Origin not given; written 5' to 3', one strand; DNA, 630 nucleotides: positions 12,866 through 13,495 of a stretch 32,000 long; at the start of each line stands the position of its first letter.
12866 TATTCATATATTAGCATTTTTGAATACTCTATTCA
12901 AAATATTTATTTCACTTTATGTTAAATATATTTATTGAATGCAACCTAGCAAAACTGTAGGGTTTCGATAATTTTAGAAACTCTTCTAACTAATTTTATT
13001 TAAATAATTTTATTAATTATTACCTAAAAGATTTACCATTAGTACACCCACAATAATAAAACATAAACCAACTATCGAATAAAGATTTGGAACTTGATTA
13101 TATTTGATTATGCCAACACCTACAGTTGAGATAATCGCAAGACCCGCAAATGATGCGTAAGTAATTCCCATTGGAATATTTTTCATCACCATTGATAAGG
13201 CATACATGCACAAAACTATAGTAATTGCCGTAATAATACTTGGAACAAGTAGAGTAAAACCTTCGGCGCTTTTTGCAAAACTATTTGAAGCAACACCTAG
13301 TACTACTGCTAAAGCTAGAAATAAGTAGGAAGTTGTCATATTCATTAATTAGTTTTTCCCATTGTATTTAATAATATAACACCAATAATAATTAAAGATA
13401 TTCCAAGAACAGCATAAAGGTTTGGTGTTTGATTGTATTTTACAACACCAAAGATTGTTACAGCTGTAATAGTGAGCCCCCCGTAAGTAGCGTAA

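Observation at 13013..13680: Translationally coupled SMR-like pair in which both subunits lack the essential TM1 glutamate (Glu14)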

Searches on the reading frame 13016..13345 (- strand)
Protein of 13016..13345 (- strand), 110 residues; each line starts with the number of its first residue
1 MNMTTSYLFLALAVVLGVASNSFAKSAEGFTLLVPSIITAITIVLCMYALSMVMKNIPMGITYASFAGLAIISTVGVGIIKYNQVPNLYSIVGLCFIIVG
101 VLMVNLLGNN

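Call 3: search_protein_families(library=pfam, proteins=[window:13016-13345:-], max_evalue=1)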
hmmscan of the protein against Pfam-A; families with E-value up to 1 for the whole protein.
window:13016-13345:- (110 aa): 5 families
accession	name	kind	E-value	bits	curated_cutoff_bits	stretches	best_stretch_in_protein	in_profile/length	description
PF00893.25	Multi_Drug_Res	-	2.1e-15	57.5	23.7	1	6-97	2-93/93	Small Multidrug Resistance protein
PF02694.21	UPF0060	-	0.0031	18.2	24.9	1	40-104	37-101/107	Uncharacterised BCR, YnfA/UPF0060 family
PF00892.27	EamA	-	0.01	16.6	28.2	1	9-105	45-134/135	EamA-like transporter family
PF07695.17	7TMR-DISM_7TM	-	0.033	14.5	29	1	2-106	65-171/205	7TM diverse intracellular signalling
PF17555.7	TssN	-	0.84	9.4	30.3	1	31-107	4-80/274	Type VI secretion system, TssN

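Call 4: search_protein_families(library=ncbifam, proteins=[window:13016-13345:-], max_evalue=1)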
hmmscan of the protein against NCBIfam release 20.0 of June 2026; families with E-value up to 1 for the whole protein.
window:13016-13345:- (110 aa): 24 families
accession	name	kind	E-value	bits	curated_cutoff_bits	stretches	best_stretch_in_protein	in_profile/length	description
NF000384.1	QacCGHJ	equivalog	2e-22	79.5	160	1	6-109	2-105/107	QacCGHJ group quaternary ammonium compound efflux SMR transporter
NF033137.0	SMR_qac_int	equivalog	2.5e-21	76.3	188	1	6-108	2-104/109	Qac family quaternary ammonium compound efflux SMR transporter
NF000279.1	qac_SMR_H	exception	2.5e-21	76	205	1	6-109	2-105/107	quaternary ammonium compound efflux SMR transporter QacH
NF012170.0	qac_SMR_J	exception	5.8e-21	74.8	210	1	6-109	2-105/107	quaternary ammonium compound efflux SMR transporter QacJ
NF000023.1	qac_SMR_C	exception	9.2e-21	74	200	1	6-109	2-105/107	quaternary ammonium compound efflux SMR transporter QacC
NF000278.1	SMR_qac_G2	exception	2.5e-20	72.9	220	1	6-108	3-105/110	quaternary ammonium compound efflux SMR transporter QacG2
NF033136.1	SMR_qac_K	exception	8.4e-20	71.5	205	1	6-108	3-105/110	quaternary ammonium compound efflux SMR transporter QacK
NF000277.1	qac_SMR_G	exception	6.1e-19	68.3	200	1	7-109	3-105/107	quaternary ammonium compound efflux SMR transporter QacG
NF000067.2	SMR_qac_FL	exception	6.3e-19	68.5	205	1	6-108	3-105/110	quaternary ammonium compound efflux SMR transporter QacL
NF000148.1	SMR_qac_pB8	exception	1.4e-16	61.1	200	1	6-107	3-104/110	Qac-pB8 family quaternary ammonium compound efflux SMR transporter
NF000276.2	SMR_qac_E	exception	8.6e-16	58.1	185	1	6-104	2-100/101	quaternary ammonium compound efflux SMR transporter QacE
NF007934.1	PRK10650.1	equivalog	9.5e-15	55.1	103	1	7-106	9-108/109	multidrug/spermidine efflux SMR transporter subunit MdtI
NF051481.1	EbrA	exception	3.2e-13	49.9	160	1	3-106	1-104/104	SMR family multidrug efflux transporter EbrA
NF007087.1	PRK09541.1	subfamily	3.3e-13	50.1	162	1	6-108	3-105/110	EmrE family multidrug efflux SMR transporter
NF033470.1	SMR_qac_bcrC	exception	4.1e-13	49.8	225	1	6-105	3-102/114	quaternary ammonium compound efflux SMR transporter BcrC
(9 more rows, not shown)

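Call 6: search_solved_structures(query=window:13016-13345:-, max_evalue=10, show_alignments=3)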
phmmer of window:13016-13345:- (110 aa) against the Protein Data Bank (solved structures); distinct sequences matched with E-value up to 10: 8.
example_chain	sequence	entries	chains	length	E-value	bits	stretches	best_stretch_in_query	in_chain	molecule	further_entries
3b5d_A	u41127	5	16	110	3.9e-11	46.5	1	6-108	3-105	Multidrug transporter emrE | SMR family multidrug efflux protein EmrE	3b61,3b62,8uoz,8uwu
8uoz_B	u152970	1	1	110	4.2e-11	46.3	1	6-108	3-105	SMR family multidrug efflux protein EmrE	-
8uwu_A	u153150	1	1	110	5.8e-11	45.9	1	6-108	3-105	SMR family multidrug efflux protein EmrE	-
7jk8_A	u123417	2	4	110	7.8e-11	45.5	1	6-108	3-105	Multidrug SMR transporter | Multidrug transporter EmrE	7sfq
2i68_A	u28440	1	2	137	8.3e-11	45.4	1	6-108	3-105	Protein emrE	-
7mgx_A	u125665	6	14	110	1.7e-10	44.4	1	6-108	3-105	Multidrug transporter EmrE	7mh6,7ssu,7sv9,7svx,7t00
6wk5_B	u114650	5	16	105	2.5e-09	40.7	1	7-103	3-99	Multidrug resistance protein, SMR family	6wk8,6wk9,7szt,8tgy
8vxu_A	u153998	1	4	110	8.7e-09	38.9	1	7-104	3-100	Multidrug resistance protein, SMR family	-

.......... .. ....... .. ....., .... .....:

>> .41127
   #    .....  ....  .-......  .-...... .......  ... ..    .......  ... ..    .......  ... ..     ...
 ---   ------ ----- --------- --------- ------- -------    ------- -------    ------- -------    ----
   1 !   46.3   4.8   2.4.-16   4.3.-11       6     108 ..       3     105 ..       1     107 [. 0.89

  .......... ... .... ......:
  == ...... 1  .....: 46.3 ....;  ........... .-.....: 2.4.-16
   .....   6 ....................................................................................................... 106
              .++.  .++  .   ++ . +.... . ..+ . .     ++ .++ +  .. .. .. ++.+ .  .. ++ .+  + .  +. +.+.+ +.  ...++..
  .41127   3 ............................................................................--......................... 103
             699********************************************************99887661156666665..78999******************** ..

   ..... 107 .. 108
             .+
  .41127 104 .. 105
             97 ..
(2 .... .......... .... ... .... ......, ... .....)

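Call 18: search_protein_representatives(protein=window:13016-13345:-)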
Query: 110 residues. Proteins with E-value up to 0.001 (for the whole library): 1360; up to 1e-10: 164; up to 1e-30: 8. The best 150 are listed.
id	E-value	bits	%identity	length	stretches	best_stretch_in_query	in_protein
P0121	1.5e-71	253.0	79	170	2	1-104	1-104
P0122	2.4e-45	169.0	82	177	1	6-110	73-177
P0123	1.9e-40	153.3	72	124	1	1-110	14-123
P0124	1.9e-34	134.1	66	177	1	5-109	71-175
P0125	3.0e-33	130.2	64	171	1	6-109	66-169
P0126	1.9e-32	127.6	65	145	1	4-105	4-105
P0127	6.9e-32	125.9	73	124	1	1-90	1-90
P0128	9.8e-31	122.2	77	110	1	4-85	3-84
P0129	1.1e-30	121.9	85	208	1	32-109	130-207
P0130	8.8e-30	119.1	67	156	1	17-109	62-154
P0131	7.6e-29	116.1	64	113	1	3-99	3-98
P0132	1.4e-28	115.2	86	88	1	1-70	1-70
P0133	1.9e-28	114.8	80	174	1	1-76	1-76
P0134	2.0e-28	114.7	82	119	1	38-110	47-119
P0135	2.2e-28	114.6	77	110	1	1-79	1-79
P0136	9.1e-28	112.7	56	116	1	5-108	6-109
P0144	2.3e-23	98.5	47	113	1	1-108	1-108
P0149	5.4e-22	94.1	44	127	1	1-108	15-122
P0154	1.8e-21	92.5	49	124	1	1-99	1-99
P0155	2.3e-21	92.1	44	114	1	1-108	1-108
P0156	2.4e-21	92.0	39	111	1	6-109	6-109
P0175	1.2e-16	77.0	41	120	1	7-108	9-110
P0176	1.5e-16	76.7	40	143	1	4-105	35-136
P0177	2.0e-16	76.3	35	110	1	7-109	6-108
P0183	1.6e-15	73.4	36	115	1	7-109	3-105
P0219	5.0e-13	65.4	36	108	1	3-109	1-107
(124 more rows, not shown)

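Call 22: find_encoding_contigs(protein=P0177, flank=6000, max_places=4)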
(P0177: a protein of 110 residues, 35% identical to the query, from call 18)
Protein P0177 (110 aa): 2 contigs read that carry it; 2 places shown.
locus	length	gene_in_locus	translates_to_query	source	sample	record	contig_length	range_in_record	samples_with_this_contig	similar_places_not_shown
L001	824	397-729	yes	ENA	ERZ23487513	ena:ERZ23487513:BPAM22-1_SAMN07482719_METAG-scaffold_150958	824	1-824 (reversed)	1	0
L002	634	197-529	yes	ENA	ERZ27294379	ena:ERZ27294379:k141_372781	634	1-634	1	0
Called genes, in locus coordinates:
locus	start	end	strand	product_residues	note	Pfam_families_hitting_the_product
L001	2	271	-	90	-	?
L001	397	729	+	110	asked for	PF00893:Multi_Drug_Res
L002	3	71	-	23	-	?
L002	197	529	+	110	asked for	PF00893:Multi_Drug_Res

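Call 23: find_encoding_contigs(protein=P0183, flank=6000, max_places=4)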
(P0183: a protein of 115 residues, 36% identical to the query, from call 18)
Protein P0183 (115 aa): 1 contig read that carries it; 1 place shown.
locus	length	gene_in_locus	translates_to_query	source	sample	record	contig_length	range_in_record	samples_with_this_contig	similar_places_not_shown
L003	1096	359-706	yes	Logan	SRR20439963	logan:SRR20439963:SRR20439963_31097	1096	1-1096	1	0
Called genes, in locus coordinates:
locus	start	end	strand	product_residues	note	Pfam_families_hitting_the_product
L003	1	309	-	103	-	?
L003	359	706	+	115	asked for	PF00893:Multi_Drug_Res, PF02694:UPF0060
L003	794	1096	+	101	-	?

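Call 29: find_homologous_proteins(query=A2, max_evalue=0.00001)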
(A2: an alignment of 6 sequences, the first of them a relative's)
Query A2 (6 sequences) (110 aa, profile of the alignment): 992 proteins with E <= 0.00001 among 6166 candidates; the best 120 are listed.
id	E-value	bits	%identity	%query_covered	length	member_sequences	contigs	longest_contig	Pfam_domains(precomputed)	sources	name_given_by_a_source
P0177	2.6e-42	161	100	100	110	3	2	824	PF00893.26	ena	-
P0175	5.1e-42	160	48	99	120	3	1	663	PF00893.26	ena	-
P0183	3.1e-40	155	42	88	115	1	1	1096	PF00893.26,PF02694.22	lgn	-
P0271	7.9e-38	147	56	95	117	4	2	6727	PF00892.27,PF00893.26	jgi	jgi:small multidrug resistance pump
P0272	8.2e-38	147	54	95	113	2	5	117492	PF00892.27,PF00893.26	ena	-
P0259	1.2e-37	146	44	75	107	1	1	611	PF00893.26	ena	-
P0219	1.4e-35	140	30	87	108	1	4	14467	PF00892.27,PF00893.26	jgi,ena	-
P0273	2.4e-35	139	68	98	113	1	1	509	PF00893.26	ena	-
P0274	1.2e-31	127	30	87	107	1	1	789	PF00892.27,PF00893.26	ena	-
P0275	2.7e-31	126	48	80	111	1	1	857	PF00893.26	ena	-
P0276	3.7e-31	125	49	95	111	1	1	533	PF00893.26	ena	-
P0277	4.4e-31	125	50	75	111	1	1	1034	PF00893.26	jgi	-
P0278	5.9e-31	125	48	95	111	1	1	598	PF00893.26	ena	-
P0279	8.2e-31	124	51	92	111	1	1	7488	PF00893.26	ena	-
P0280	9.2e-31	124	50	92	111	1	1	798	PF00893.26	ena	-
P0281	9.8e-31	124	50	75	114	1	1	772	PF00892.27,PF00893.26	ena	-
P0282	1.1e-30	124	51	75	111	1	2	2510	PF00892.27,PF00893.26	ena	-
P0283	1.1e-30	124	51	75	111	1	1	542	PF00892.27,PF00893.26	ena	-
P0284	1.2e-30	124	51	75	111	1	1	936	PF00893.26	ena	-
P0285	1.3e-30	124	49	95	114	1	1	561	PF00892.27,PF00893.26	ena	-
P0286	1.4e-30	123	49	95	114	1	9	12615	PF00892.27,PF00893.26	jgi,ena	jgi:small multidrug resistance pump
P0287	1.8e-30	123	48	93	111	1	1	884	PF00893.26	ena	-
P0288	2.0e-30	123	49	75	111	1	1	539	PF00893.26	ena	-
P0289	2.3e-30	123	51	95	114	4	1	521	PF00892.27,PF00893.26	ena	-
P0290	3.1e-30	122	49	73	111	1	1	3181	PF00893.26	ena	-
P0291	3.5e-30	122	36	87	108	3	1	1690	PF00892.27,PF00893.26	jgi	-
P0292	3.7e-30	122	49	95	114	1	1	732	PF00892.27,PF00893.26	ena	-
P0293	3.7e-30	122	49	95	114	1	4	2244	PF00892.27,PF00893.26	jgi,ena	jgi:small multidrug resistance pump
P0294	4.5e-30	122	50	75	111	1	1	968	PF00893.26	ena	-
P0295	5.0e-30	122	46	95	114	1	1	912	PF00892.27,PF00893.26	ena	-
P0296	5.2e-30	122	49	95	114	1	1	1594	PF00892.27,PF00893.26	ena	-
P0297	5.6e-30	121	47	95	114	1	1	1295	PF00892.27,PF00893.26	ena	-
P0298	5.9e-30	121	46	75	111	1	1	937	PF00892.27,PF00893.26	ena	-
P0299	6.5e-30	121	50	95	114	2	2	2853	PF00893.26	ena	-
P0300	6.8e-30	121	48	92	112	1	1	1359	PF00893.26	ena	-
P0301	7.1e-30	121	47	95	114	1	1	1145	PF00892.27,PF00893.26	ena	-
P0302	7.6e-30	121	45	75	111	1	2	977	PF00893.26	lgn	-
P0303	8.1e-30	121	48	79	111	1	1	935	PF00893.26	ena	-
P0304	8.1e-30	121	48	95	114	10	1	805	PF00892.27,PF00893.26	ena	-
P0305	8.2e-30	121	48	75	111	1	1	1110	PF00892.27,PF00893.26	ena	-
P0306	1.1e-29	121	48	95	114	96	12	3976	PF00892.27,PF00893.26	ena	-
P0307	1.2e-29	120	47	95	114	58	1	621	PF00892.27,PF00893.26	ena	-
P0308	1.4e-29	120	48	95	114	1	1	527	PF00892.27,PF00893.26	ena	-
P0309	1.7e-29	120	43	80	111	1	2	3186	PF00893.26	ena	-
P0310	1.8e-29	120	43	95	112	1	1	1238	PF00893.26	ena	-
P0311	1.8e-29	120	46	95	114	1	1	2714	PF00893.26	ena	-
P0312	1.9e-29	120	48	94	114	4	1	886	PF00892.27,PF00893.26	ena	-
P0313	1.9e-29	120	47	95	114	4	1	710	PF00892.27,PF00893.26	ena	-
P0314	2.0e-29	120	43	97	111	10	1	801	PF00892.27,PF00893.26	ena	-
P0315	2.1e-29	120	42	97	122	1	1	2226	PF00892.27,PF00893.26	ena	-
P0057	2.3e-29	120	46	79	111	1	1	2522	PF00892.27,PF00893.26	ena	-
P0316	2.3e-29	120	46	95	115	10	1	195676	PF00892.27,PF00893.26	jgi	jgi:small multidrug resistance pump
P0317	2.3e-29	120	45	77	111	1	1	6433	PF00893.26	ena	-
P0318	2.5e-29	119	48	95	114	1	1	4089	PF00892.27,PF00893.26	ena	-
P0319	2.9e-29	119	44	79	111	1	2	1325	PF00892.27,PF00893.26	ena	-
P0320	2.9e-29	119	49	95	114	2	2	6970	PF00892.27,PF00893.26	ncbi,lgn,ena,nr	ncbi:SMR family transporter [Pelagibacteraceae bacterium]|nr:SMR family transporter [Pelagibacterace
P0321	3.3e-29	119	46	95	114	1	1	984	PF00892.27,PF00893.26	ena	-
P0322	3.4e-29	119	45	75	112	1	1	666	PF00893.26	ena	-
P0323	3.4e-29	119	45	79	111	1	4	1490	PF00893.26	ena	-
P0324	3.7e-29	119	43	80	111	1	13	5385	PF00893.26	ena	-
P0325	4.3e-29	119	44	75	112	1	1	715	PF00893.26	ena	-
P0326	4.5e-29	119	45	75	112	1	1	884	PF00893.26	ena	-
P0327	4.8e-29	119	44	79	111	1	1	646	PF00892.27,PF00893.26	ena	-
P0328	4.9e-29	118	48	75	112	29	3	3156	PF00893.26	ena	-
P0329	5.0e-29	118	46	95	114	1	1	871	PF00892.27,PF00893.26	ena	-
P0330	5.2e-29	118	44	79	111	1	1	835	PF00893.26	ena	-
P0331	5.6e-29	118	45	75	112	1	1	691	PF00893.26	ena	-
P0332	6.3e-29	118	46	95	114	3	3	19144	PF00893.26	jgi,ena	jgi:small multidrug resistance pump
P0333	6.6e-29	118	32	87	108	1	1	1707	PF00892.27,PF00893.26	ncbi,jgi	jgi:multidrug transporter EmrE-like cation transporter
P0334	6.9e-29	118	42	66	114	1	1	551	PF00893.26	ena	-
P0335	7.2e-29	118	46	95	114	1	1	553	PF00893.26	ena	-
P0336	7.4e-29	118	43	79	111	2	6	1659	PF00893.26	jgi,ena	-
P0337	7.7e-29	118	44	95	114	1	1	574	PF00892.27,PF00893.26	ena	-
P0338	7.7e-29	118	46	95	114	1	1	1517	PF00893.26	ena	-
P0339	7.7e-29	118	47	95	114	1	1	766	PF00892.27,PF00893.26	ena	-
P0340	8.6e-29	118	48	75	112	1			PF00893.26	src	-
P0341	9.9e-29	117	44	75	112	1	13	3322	PF00893.26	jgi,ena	-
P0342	1.0e-28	117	44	75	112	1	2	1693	PF00893.26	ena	-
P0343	1.0e-28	117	44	75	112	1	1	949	PF00893.26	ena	-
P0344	1.1e-28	117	45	79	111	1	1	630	PF00892.27,PF00893.26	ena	-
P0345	1.1e-28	117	43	95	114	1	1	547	PF00893.26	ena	-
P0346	1.1e-28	117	46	75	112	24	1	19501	PF00893.26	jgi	jgi:small multidrug resistance pump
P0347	1.2e-28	117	44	74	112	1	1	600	PF00893.26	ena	-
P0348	1.2e-28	117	45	95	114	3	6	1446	PF00892.27,PF00893.26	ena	-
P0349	1.2e-28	117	42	98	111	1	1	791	PF00892.27,PF00893.26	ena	-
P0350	1.2e-28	117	43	79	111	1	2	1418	PF00892.27,PF00893.26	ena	-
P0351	1.2e-28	117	41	75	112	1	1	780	PF00893.26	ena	-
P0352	1.3e-28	117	44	75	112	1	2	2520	PF00893.26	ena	-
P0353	1.3e-28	117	41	79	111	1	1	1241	PF00893.26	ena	-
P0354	1.3e-28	117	44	74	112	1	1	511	PF00893.26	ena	-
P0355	1.4e-28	117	44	75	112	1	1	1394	PF00893.26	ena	-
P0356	1.6e-28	117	45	75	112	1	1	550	PF00893.26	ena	-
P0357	1.6e-28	117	44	73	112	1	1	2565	PF00893.26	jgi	jgi:small multidrug resistance pump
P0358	1.6e-28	117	44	75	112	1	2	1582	PF00893.26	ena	-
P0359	1.7e-28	117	44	75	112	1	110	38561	PF00893.26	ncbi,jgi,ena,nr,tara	ncbi:SMR family transporter [Candidatus Pelagibacter bacterium]|jgi:small multidrug resistance pump|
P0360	1.7e-28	117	44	75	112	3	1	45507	PF00893.26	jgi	jgi:small multidrug resistance pump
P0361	1.7e-28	117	44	75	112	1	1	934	PF00893.26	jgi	-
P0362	1.7e-28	117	44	75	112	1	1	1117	PF00893.26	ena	-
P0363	1.8e-28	117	46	95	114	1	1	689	PF00893.26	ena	-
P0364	1.8e-28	117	44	75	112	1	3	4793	PF00893.26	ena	-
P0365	1.9e-28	117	44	75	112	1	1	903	PF00893.26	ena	-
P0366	1.9e-28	117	44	75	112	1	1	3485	PF00893.26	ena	-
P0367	2.1e-28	116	44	75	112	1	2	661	PF00893.26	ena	-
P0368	2.1e-28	116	45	73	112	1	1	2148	PF00893.26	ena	-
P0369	2.1e-28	116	43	75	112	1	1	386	PF00893.26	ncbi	-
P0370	2.2e-28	116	45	75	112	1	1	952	PF00893.26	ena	-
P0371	2.5e-28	116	44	74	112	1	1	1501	PF00893.26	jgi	jgi:small multidrug resistance pump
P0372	2.9e-28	116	44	75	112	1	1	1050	PF00893.26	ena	-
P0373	2.9e-28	116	44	75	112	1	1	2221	PF00893.26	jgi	-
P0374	3.1e-28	116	44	75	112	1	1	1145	PF00893.26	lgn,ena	-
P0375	3.1e-28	116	44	75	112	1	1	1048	PF00893.26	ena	-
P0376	3.4e-28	116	46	75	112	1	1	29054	PF00893.26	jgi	jgi:small multidrug resistance pump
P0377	3.6e-28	116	43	95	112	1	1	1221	PF00893.26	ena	-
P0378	3.6e-28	116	44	79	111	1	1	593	PF00893.26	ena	-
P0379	3.7e-28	116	43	75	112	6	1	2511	PF00893.26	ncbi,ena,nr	ncbi:SMR family transporter [Candidatus Pelagibacter sp.]|nr:SMR family transporter [Candidatus Pela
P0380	4.9e-28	115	43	80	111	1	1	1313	PF00892.27,PF00893.26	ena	-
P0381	5.4e-28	115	44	75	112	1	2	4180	PF00893.26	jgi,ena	-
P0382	5.6e-28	115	40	95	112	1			PF00893.26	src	-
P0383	6.0e-28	115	44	94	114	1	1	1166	PF00893.26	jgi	jgi:small multidrug resistance pump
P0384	6.4e-28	115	43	79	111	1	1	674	PF00893.26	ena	-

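Call 30: find_encoding_contigs(protein=P0272, flank=8000, max_places=3)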
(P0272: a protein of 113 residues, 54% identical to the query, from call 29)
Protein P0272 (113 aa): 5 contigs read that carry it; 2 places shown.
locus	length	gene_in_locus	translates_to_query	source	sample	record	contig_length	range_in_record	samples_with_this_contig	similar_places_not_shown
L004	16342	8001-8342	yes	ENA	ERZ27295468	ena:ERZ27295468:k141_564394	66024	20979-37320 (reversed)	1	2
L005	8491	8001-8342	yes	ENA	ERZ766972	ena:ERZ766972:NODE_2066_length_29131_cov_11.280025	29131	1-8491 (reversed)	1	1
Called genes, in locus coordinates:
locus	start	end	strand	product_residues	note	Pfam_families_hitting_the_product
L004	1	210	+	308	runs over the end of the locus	PF03051:Peptidase_C1_2 (faint), PF00112:Peptidase_C1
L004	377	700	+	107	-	-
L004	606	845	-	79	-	-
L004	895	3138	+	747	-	-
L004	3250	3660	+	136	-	-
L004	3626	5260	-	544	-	PF13920:zf-C3HC4_3 (weak)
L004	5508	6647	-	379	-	-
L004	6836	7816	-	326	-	PF00106:adh_short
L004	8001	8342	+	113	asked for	PF00892:EamA (weak), PF00893:Multi_Drug_Res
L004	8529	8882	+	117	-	-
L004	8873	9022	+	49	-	-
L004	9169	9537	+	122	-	-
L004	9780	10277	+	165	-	-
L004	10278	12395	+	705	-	-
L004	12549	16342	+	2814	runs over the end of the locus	-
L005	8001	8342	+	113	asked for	PF00892:EamA (weak), PF00893:Multi_Drug_Res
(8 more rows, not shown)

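Call 31: find_encoding_contigs(protein=P0219, flank=8000, max_places=3)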
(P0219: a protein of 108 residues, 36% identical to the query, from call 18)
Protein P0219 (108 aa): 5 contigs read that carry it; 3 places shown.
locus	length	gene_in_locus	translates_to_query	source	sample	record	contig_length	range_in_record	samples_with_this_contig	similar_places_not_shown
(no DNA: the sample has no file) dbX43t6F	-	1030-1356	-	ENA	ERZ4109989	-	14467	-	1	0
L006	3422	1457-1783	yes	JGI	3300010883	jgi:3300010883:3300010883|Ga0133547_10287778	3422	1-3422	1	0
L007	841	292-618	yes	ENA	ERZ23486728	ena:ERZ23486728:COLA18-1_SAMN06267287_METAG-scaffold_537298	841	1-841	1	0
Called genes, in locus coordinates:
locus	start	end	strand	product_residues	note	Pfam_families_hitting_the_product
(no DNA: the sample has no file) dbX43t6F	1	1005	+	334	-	?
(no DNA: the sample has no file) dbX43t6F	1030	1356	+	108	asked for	PF00892:EamA, PF00893:Multi_Drug_Res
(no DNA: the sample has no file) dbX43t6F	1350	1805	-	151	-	PF06094:GGACT (weak), PF13772:AIG2_2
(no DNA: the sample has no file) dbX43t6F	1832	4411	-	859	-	-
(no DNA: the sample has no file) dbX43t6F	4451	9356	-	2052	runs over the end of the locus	-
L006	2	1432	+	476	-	?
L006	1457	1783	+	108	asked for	PF00892:EamA, PF00893:Multi_Drug_Res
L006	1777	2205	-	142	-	PF13772:AIG2_2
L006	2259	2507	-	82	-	-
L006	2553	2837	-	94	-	-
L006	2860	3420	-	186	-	?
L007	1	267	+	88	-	?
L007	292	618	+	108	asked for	PF00892:EamA, PF00893:Multi_Drug_Res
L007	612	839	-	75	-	?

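Call 32: find_encoding_contigs(protein=P0316, flank=8000, max_places=2)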
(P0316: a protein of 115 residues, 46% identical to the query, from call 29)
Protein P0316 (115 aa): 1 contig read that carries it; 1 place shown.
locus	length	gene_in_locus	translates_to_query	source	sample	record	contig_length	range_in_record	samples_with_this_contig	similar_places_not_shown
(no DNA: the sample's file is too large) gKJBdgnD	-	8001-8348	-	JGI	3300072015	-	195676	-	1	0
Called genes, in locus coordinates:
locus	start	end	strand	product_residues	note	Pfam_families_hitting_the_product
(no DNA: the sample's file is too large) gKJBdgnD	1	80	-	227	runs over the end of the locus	PF00215:OMPdecase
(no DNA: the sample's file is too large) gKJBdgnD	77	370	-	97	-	PF00216:Bac_DNA_binding, PF18291:HU-HIG (weak), PF14908:HU-CCDC81_euk_1 (faint)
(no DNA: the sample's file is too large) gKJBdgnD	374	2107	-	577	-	PF21710:Spt6_S1 (faint), PF00575:S1, PF13509:S1_2 (faint), PF23459:S1_RRP5 (faint), PF24685:OB_RRP5_4th (faint), PF00575:S1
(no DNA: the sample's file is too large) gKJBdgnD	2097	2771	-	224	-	PF02224:Cytidylate_kin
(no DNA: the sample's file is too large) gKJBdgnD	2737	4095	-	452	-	PF00275:EPSP_synthase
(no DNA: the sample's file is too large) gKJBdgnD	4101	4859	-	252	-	PF02463:SMC_N, PF00005:ABC_tran, PF13304:AAA_21 (faint)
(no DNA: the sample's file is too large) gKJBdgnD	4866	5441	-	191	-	-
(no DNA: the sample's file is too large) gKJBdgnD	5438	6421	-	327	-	PF13580:SIS_2 (faint), PF01380:SIS, PF00571:CBS (weak)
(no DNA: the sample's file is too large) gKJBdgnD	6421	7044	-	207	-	PF01612:DNA_pol_A_exo1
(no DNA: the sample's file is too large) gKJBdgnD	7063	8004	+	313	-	PF01073:3Beta_HSD (weak), PF01370:Epimerase, PF04321:RmlD_sub_bind, PF05368:NmrA (faint), PF13460:NAD_binding_10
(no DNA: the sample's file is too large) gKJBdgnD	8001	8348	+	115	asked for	PF00892:EamA (weak), PF00893:Multi_Drug_Res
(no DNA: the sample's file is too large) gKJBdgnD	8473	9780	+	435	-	PF01547:SBP_bac_1, PF13416:SBP_bac_8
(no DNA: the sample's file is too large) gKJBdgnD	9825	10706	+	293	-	PF00528:BPD_transp_1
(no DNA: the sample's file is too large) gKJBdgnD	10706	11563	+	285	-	PF00528:BPD_transp_1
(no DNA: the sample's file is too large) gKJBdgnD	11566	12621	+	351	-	PF02463:SMC_N (faint), PF00005:ABC_tran, PF17912:OB_MalK (weak), PF08402:TOBE_2 (weak)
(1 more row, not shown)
